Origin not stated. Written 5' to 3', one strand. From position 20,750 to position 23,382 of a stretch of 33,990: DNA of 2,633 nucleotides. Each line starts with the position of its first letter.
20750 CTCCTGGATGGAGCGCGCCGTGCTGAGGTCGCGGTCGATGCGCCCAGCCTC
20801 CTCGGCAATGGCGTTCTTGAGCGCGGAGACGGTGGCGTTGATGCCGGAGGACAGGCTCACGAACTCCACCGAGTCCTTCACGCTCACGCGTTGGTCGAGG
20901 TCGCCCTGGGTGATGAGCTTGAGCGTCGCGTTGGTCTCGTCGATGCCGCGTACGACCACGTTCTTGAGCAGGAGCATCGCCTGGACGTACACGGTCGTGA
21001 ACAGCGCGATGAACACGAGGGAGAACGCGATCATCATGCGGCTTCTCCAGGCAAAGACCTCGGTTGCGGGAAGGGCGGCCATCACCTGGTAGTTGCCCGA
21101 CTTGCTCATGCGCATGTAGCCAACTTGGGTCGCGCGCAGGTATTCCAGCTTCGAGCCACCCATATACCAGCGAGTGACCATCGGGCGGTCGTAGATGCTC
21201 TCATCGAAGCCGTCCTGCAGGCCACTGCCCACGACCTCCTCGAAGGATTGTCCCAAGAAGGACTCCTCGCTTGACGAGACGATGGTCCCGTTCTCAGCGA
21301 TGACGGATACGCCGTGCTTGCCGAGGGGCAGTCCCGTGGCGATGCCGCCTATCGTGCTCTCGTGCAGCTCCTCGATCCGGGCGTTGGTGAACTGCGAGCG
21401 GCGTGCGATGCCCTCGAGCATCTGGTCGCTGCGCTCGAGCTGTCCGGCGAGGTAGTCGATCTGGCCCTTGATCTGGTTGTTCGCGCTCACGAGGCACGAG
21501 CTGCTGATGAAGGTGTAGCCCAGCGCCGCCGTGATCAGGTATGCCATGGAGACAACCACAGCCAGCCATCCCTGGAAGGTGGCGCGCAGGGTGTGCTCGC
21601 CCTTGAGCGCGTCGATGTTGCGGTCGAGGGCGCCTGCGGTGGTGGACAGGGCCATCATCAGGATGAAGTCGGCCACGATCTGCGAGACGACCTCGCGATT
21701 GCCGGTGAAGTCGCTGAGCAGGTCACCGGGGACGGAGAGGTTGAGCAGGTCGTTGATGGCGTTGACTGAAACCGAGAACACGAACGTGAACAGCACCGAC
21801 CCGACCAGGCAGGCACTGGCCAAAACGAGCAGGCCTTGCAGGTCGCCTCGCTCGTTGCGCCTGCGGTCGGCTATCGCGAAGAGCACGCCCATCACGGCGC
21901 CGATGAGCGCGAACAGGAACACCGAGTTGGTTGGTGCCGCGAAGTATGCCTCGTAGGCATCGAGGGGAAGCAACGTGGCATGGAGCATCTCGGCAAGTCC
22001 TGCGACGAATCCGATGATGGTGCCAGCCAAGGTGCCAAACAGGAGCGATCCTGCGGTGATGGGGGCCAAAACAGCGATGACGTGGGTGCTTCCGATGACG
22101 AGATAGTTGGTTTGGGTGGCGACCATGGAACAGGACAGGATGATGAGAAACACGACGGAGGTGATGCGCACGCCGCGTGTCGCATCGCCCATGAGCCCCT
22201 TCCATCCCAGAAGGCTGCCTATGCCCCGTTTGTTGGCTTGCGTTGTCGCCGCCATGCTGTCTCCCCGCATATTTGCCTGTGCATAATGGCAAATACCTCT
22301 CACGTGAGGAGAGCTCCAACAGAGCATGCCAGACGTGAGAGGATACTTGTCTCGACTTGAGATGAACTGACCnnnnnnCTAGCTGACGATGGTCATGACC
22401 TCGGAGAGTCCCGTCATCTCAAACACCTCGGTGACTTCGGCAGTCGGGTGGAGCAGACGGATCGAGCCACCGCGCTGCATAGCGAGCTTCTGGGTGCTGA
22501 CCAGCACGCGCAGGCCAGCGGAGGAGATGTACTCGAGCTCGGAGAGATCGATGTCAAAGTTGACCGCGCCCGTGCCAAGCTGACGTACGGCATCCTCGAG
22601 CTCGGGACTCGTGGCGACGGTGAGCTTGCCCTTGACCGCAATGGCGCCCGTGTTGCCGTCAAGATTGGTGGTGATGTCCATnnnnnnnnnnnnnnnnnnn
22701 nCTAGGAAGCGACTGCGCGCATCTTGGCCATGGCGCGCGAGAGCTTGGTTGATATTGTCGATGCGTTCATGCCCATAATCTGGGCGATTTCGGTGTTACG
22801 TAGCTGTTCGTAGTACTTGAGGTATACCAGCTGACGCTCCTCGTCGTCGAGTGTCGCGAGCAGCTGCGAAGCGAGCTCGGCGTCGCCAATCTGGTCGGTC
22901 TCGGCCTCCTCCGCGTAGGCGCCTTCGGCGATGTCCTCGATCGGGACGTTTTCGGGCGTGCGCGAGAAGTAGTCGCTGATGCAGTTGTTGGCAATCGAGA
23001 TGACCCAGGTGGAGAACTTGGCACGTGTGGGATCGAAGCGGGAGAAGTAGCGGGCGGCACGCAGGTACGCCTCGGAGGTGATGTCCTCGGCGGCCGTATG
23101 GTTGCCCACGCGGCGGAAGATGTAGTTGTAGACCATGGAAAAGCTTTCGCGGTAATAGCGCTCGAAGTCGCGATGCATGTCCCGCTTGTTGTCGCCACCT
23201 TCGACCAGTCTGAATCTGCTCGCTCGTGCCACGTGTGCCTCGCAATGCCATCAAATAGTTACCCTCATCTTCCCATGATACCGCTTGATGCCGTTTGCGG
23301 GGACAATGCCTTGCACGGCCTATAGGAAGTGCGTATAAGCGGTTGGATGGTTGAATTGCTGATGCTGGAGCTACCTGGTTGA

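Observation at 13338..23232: Hypothesis: exporter, GG-leader peptide, membrane protein and partner-switching sigma form one peptide-signalling circuit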

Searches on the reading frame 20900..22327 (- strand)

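Call 9: search_protein_families(library=pfam, proteins=[window:20900-22327:-], max_evalue=10)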
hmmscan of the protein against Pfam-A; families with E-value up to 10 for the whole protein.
window:20900-22327:- (476 aa): 1 family
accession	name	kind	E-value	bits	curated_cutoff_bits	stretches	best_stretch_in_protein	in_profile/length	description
PF08592.16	Anthrone_oxy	-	8e-05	23.2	27.3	1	134-197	9-68/106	Anthrone oxygenase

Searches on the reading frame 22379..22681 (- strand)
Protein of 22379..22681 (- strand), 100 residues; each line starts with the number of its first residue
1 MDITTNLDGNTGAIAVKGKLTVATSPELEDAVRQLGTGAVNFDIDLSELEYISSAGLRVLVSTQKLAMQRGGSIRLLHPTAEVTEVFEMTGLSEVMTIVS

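Call 3: search_protein_families(library=pfam, proteins=[window:22379-22681:-], max_evalue=0.01)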
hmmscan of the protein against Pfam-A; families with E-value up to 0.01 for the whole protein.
window:22379-22681:- (100 aa): 2 families
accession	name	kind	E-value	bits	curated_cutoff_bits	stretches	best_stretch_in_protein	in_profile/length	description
PF13466.11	STAS_2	-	3.3e-16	59.7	29.2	1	14-92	1-79/80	STAS domain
PF01740.26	STAS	-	2.8e-13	50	22.6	1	8-98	7-99/106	STAS domain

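Call 4: search_protein_families(library=ncbifam, proteins=[window:22379-22681:-], max_evalue=0.01)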
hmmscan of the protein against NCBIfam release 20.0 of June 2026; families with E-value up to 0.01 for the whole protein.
window:22379-22681:- (100 aa): 3 families
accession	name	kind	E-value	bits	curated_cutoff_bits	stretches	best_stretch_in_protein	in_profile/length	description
TIGR00377.1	ant_ant_sig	superfamily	4.1e-20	71.7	53.45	1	1-99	3-103/108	anti-sigma factor antagonist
TIGR02886.1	spore_II_AA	equivalog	1.7e-07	31.2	114.75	1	16-98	14-98/106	anti-sigma F factor antagonist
NF033618.0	mlaB_1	equivalog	0.00036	20.9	90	1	14-96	12-92/94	lipid asymmetry maintenance protein MlaB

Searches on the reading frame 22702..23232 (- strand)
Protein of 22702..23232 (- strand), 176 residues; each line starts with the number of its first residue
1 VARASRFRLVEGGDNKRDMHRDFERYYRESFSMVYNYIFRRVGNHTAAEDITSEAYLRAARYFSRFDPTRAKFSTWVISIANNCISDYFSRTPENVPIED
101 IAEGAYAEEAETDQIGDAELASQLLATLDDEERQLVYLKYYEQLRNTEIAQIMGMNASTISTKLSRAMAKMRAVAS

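Call 3: search_protein_families(library=pfam, proteins=[window:22702-23232:-], max_evalue=0.01)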
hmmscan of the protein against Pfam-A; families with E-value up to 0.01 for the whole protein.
window:22702-23232:- (176 aa): 7 families
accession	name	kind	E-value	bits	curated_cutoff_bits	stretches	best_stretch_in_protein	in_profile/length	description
PF04542.20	Sigma70_r2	-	5.6e-15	55.3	24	1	30-91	5-67/71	Sigma-70 region 2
PF08281.18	Sigma70_r4_2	-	3.3e-12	46.3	25.7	1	122-171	5-54/54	Sigma-70, region 4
PF04545.22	Sigma70_r4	-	1.5e-10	40.9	24.1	1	124-173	1-50/50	Sigma-70, region 4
PF07638.17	Sigma70_ECF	-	3.5e-05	24.2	21.1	1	108-173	116-181/185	ECF sigma factor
PF00196.25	GerE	-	0.0019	18.2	23.5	1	144-173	18-47/57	Bacterial regulatory proteins, luxR family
PF19889.5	DUF6362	-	0.0038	18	31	1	110-170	38-97/98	Domain of unknown function (DUF6362)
PF13936.12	HTH_38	-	0.0049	17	27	1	128-166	5-43/44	Helix-turn-helix domain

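Call 4: search_protein_families(library=ncbifam, proteins=[window:22702-23232:-], max_evalue=0.01)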
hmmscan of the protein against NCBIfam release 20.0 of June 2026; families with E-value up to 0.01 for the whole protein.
window:22702-23232:- (176 aa): 99 families (the best 25 are shown)
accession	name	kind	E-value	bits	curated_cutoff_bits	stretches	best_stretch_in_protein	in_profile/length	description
TIGR02937.1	sigma70-ECF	superfamily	1.2e-26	93.3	42.9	1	24-172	4-162/165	sigma-70 family RNA polymerase sigma factor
TIGR02952.1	Sig70_famx2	equivalog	8.3e-26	90.9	206.45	1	21-172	11-167/170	ECF subfamily RNA polymerase sigma factor, BldN family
NF007216.0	PRK09638.1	equivalog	1.6e-20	73.6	194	1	22-172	19-171/180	RNA polymerase sigma factor SigY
TIGR02983.1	SigE-fam_strep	subfamily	6.3e-20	71.7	141.55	1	18-173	3-156/162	SigE family RNA polymerase sigma factor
NF004113.0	PRK05602.1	equivalog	8.2e-20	71.3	208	1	40-173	64-199/211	RNA polymerase sigma factor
NF009166.1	PRK12513.1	equivalog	3.8e-19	69.2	206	1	21-173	22-184/193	RNA polymerase sigma factor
TIGR02985.1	Sig70_bacteroi1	subfamily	1.3e-17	64.5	126.4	1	22-173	2-160/162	RNA polymerase sigma-70 factor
NF009168.0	PRK12515.1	subfamily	2.2e-17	63.2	236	1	27-171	28-175/189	RNA polymerase sigma factor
TIGR02948.1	SigW_bacill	equivalog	2.8e-17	63.4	243.1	1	19-172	19-181/187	RNA polymerase sigma factor SigW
NF006930.0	PRK09415.1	subfamily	3.5e-17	62.8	198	1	18-172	17-172/179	RNA polymerase factor sigma C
TIGR02954.1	Sig70_famx3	hypoth_equivalog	2e-16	60.2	188.5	1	20-173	15-165/170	RNA polymerase sigma-70 factor, TIGR02954 family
TIGR02989.1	Sig-70_gvs1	subfamily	3.1e-16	59.7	124.55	1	22-171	2-154/158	RNA polymerase sigma-70 factor, Rhodopirellula/Verrucomicrobium family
NF007223.0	PRK09641.1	equivalog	4.8e-16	59.1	209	1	20-171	20-180/187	RNA polymerase sigma factor SigW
TIGR02984.1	Sig-70_plancto1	subfamily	8.8e-16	58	183.75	2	122-175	135-188/189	RNA polymerase sigma-70 factor, Planctomycetaceae-specific subfamily 1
NF008894.0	PRK11924.3-1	equivalog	2.7e-15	56.9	258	1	26-172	27-178/188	RNA polymerase sigma factor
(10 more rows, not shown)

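Call 16: find_related_loci(query=A1, collection=genome_contigs, flank=10000)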
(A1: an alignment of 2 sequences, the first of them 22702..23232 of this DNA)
Query A1 (176 aa) in genome_contigs; peptide patterns used: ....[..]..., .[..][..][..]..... (x = any residue, [..] = any of these).
153 stretches matched a pattern; 14 encode a relative of the query (tblastn E <= 1e-3); 14 distinct loci.
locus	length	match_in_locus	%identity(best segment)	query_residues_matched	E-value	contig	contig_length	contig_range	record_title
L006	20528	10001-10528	98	1-176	4e-117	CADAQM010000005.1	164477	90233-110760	MAG: uncultured Coriobacteriaceae bacterium isolate RUG13541 genome assembly, contig: RUG13541_asm_5, whole genome shotg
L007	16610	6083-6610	90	1-176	2e-108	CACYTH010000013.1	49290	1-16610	MAG: uncultured Coriobacteriaceae bacterium isolate RUG12252 genome assembly, contig: RUG12252_asm_13, whole genome shot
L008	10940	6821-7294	53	19-176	2e-48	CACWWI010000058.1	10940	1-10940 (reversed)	MAG: uncultured Coriobacteriaceae bacterium isolate RUG10972 genome assembly, contig: RUG10972_asm_58, whole genome shot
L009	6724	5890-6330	31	22-173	1e-17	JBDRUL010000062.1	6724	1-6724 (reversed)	MAG: candidate division WOR-3 bacterium isolate SZTDM-2_201709_bins_32 SZTDM-2_201709_bins_32_scaffold_62, whole genome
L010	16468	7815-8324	30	10-173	2e-14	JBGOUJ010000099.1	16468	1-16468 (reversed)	MAG: Terriglobia bacterium isolate OBJ_0618_7090110_141 k141_10394586_length_16468_cov_20.1343, whole genome shotgun seq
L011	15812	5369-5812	27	13-174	1e-11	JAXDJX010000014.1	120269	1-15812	MAG: Actinomycetota bacterium isolate BP_581 scaffold_3586528, whole genome shotgun sequence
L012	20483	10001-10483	27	7-167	2e-11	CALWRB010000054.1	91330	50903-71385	MAG: uncultured Lachnospiraceae bacterium isolate E03__bin254 genome assembly, contig: E03__k127_1279691, whole genome s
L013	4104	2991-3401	29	22-172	1e-10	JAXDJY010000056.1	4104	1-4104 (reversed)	MAG: Actinomycetota bacterium isolate BP_582 scaffold_8891949, whole genome shotgun sequence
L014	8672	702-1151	28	22-172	2e-10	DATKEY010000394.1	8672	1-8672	MAG TPA_asm: Candidatus Dormiibacterota bacterium isolate SMAG_U14511 k141_4063811, whole genome shotgun sequence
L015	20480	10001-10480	23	16-171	3e-9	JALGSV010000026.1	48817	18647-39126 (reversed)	MAG: Candidatus Zipacnadum vermilionense isolate AB_3033_Bin_57 AB_3033_Bin_57_scaffold_654, whole genome shotgun sequen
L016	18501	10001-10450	28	19-172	2e-7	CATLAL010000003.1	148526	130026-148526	MAG TPA_asm: uncultured Oscillospiraceae bacterium isolate MGG03681_1680015453 genome assembly, contig: ERR2844016_208,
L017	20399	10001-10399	28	22-156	1e-6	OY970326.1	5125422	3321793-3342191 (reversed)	MAG: uncultured Actinomycetes bacterium isolate MFD04967.bin.2.98 genome assembly, chromosome: 1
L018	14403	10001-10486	26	17-175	4e-6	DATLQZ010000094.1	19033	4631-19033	MAG TPA_asm: Candidatus Dormiibacterota bacterium isolate SMAG_U13891 k141_138993, whole genome shotgun sequence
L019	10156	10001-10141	38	22-68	3e-5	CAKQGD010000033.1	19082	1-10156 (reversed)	MAG: uncultured Oscillospiraceae bacterium isolate REFINED_METABAT215_TOP10_CONTIGS_1500_ASSEMBLY_K77_MERGED__Hadza_MoBi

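Call 87: search_solved_structures(query=window:22702-23232:-, max_evalue=0.00001)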
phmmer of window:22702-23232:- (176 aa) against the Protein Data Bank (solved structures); distinct sequences matched with E-value up to 0.00001: 10.
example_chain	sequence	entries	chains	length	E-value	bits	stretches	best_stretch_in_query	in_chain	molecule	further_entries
6dxo_A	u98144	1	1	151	8.6e-16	61.7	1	22-91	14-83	RNA polymerase ECF-subfamily sigma factor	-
5wuq_A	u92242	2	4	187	1.6e-13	54.4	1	6-172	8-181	ECF RNA polymerase sigma factor SigW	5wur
4nqw_A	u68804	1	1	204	7.6e-10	42.4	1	22-172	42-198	ECF RNA polymerase sigma factor SigK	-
6dv9_F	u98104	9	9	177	3.5e-09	40.3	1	26-172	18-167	ECF RNA polymerase sigma factor SigL | RNA polymerase sigma factor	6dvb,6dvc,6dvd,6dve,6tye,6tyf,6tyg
9m9d_F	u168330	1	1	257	3.2e-08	37.1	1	23-172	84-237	ECF RNA polymerase sigma factor SigE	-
9m9e_F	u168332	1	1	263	3.4e-08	37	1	23-172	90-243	ECF RNA polymerase sigma factor SigE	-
9m98_F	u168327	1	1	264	3.5e-08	37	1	23-172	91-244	ECF RNA polymerase sigma factor SigE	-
2q1z_A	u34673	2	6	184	3.6e-07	33.7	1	32-172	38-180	RpoE, ECF SigE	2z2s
5zx2_F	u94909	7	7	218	4.6e-06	30.1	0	19-174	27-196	ECF RNA polymerase sigma factor SigH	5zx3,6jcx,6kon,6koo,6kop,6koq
6jcy_F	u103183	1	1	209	7.9e-06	29.4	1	19-174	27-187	ECF RNA polymerase sigma factor SigH,ECF RNA polymerase sigma factor SigE,ECF RNA polymera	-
